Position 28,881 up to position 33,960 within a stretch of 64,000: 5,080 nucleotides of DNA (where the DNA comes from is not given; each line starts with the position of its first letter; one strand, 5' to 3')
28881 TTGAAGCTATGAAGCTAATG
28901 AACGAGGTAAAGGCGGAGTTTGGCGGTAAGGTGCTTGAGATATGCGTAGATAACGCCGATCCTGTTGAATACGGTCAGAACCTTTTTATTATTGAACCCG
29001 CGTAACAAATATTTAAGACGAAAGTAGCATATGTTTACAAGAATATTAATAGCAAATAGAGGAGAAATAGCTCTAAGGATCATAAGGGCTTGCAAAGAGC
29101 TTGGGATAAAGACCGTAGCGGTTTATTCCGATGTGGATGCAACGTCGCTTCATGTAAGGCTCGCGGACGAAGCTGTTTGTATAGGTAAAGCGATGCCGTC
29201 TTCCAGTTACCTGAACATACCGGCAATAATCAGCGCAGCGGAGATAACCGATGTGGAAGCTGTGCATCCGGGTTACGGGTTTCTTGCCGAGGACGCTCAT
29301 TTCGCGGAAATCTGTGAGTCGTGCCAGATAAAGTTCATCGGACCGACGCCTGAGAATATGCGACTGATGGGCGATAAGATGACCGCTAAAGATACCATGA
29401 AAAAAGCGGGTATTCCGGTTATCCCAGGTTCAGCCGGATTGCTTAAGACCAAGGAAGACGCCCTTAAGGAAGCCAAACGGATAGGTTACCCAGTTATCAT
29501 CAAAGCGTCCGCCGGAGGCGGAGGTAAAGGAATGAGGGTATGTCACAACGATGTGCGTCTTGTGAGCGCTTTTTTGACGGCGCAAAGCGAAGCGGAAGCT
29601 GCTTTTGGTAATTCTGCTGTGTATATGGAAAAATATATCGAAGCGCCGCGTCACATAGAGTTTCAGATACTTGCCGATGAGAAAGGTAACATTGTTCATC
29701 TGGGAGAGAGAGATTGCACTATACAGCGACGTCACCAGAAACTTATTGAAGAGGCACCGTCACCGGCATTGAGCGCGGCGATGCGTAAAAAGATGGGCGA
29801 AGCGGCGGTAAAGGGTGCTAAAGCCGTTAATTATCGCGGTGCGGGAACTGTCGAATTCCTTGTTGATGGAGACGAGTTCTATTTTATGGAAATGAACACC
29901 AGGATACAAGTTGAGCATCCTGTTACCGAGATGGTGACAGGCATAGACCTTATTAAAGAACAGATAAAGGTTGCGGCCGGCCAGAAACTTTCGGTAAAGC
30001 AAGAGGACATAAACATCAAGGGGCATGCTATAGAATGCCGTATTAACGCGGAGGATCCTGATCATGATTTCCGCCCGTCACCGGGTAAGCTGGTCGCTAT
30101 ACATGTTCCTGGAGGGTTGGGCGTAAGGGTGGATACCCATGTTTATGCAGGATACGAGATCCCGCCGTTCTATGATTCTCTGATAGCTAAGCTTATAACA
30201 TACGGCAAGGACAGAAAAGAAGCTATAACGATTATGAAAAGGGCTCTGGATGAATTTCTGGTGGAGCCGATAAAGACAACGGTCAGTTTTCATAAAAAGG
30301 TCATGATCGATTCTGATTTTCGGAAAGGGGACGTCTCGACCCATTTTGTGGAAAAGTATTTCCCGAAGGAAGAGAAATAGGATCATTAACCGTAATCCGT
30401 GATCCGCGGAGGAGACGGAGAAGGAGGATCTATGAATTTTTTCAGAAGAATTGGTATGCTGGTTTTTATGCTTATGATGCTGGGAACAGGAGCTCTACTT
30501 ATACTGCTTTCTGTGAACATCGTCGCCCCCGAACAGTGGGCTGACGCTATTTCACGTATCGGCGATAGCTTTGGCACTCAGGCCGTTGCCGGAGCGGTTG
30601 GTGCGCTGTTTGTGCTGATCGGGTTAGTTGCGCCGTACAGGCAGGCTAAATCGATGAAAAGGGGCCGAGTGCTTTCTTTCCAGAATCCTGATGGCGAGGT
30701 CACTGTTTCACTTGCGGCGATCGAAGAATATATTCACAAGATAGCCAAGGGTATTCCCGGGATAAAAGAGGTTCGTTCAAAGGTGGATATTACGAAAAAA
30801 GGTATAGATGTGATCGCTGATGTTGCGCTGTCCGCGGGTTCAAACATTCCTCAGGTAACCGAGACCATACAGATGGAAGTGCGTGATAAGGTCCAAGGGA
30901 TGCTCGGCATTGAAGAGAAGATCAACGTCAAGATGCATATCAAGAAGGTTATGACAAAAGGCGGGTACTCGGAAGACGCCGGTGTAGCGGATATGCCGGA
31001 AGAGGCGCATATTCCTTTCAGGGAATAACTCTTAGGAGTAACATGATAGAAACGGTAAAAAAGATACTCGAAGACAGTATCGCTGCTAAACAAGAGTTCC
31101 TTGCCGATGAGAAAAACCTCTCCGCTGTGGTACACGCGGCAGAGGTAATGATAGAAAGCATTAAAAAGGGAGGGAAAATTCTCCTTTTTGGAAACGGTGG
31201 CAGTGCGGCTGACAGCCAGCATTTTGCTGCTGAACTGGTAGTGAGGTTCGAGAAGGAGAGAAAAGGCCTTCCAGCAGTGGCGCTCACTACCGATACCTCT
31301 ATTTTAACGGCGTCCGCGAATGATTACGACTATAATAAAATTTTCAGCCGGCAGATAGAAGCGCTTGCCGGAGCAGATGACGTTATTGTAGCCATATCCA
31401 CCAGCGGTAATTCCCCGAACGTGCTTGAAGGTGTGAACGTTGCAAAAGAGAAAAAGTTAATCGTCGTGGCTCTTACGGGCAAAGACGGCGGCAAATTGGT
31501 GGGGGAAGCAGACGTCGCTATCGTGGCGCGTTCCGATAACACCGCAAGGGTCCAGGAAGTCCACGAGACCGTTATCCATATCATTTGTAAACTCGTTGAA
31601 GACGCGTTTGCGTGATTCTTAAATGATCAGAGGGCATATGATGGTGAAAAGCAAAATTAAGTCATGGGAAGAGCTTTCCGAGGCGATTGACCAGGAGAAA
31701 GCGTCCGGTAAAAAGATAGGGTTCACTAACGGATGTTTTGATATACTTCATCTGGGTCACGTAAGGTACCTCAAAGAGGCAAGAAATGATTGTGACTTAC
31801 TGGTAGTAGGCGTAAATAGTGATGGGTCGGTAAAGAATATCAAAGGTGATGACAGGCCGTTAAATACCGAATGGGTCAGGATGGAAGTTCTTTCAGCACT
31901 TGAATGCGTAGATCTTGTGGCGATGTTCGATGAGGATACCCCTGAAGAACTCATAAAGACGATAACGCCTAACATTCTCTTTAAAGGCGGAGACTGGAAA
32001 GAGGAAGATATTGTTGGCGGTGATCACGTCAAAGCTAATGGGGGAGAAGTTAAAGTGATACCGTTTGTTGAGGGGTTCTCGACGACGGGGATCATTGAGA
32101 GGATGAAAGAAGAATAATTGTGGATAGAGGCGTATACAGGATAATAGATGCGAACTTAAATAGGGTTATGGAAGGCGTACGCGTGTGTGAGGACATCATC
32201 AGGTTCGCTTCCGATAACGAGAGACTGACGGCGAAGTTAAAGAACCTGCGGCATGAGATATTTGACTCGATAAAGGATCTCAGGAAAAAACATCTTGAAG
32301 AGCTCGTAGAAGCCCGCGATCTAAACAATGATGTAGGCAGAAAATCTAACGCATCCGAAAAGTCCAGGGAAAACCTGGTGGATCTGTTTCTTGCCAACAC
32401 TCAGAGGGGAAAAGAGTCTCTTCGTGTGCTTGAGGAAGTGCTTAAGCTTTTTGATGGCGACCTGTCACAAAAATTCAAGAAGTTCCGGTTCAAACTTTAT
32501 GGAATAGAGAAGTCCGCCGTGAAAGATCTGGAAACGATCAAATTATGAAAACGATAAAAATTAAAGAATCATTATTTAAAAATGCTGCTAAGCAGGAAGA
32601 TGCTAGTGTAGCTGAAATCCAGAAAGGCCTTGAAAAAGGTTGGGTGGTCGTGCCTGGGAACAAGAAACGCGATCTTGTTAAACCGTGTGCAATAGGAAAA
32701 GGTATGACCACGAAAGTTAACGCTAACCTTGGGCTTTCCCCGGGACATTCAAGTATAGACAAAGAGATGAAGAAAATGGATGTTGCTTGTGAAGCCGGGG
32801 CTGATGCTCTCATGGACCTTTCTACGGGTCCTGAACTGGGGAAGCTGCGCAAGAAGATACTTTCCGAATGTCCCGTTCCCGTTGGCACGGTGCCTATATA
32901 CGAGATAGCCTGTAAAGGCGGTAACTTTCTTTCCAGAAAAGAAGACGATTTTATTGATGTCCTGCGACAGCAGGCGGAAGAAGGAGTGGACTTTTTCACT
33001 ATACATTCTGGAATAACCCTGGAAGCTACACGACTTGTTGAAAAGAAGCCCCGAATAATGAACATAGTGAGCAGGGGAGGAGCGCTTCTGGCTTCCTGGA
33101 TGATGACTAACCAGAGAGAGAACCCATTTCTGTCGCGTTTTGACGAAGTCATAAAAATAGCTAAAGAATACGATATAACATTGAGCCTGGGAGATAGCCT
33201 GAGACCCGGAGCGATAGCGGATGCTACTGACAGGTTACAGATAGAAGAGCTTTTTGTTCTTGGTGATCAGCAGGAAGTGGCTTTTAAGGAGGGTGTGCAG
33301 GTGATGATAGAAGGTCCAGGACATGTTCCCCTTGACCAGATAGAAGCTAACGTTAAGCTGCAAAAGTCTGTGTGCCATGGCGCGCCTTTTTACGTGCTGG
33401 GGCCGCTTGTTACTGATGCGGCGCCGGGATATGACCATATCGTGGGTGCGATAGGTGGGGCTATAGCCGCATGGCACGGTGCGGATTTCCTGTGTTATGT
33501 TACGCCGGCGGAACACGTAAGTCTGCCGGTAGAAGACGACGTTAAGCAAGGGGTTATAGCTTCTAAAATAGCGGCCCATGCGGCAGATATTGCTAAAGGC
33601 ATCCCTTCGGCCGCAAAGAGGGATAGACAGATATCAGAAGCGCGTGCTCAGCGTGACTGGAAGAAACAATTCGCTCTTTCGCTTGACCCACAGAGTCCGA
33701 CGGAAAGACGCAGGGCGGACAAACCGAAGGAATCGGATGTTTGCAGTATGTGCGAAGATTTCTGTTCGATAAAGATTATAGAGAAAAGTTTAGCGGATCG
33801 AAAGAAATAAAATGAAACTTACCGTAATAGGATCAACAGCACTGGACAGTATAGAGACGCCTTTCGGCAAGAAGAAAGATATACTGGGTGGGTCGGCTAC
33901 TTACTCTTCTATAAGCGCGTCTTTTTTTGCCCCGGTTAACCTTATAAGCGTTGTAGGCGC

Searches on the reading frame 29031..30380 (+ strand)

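Call 14: search_protein_families(library=pfam, proteins=[window:29031-30380:+], max_evalue=0.001)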
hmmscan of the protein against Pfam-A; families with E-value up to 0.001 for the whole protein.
window:29031-30380:+ (449 aa): 7 families
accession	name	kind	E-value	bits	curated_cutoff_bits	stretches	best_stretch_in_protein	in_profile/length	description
PF02786.22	CPSase_L_D2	-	1.4e-84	283.3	19.8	1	115-321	1-209/211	Carbamoyl-phosphate synthase L chain, ATP binding domain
PF00289.28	Biotin_carb_N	-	6.5e-46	155.8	25.5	1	1-110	1-110/110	Biotin carboxylase, N-terminal domain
PF02785.25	Biotin_carb_C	-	5.3e-40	136.3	32.4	1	335-441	1-107/108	Biotin carboxylase C-terminal domain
PF07478.18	Dala_Dala_lig_C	-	1.5e-10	41.3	24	1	124-290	3-174/204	D-ala D-ala ligase C-terminus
PF02222.28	ATP-grasp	-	2.8e-10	40.6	27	1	137-291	15-162/179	ATP-grasp domain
PF02655.19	ATP-grasp_3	-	1.8e-05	25.3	23.2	1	114-293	2-158/160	ATP-grasp domain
PF08443.16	RimK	-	6.7e-05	23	21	1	115-312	3-185/188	RimK-like ATP-grasp domain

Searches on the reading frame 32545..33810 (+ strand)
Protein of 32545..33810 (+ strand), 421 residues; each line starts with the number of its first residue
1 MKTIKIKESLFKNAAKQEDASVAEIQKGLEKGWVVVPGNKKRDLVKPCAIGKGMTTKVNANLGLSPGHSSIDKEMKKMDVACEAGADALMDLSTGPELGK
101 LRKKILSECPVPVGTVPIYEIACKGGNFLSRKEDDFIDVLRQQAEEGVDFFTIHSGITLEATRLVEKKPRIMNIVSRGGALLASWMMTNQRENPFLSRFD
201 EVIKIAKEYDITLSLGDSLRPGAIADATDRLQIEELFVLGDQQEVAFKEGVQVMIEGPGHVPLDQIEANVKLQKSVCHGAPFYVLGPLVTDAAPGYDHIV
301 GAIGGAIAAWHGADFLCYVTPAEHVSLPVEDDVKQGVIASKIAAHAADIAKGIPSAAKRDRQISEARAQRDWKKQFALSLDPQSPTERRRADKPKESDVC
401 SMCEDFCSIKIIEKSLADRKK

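Call 14: search_protein_families(library=pfam, proteins=[window:32545-33810:+], max_evalue=0.001)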
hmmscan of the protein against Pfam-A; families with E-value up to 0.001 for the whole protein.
window:32545-33810:+ (421 aa): 1 family
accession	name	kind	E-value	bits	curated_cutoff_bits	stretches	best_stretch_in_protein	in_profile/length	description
PF01964.24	ThiC_Rad_SAM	-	2.4e-178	593.7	25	1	10-413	14-419/420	Radical SAM ThiC family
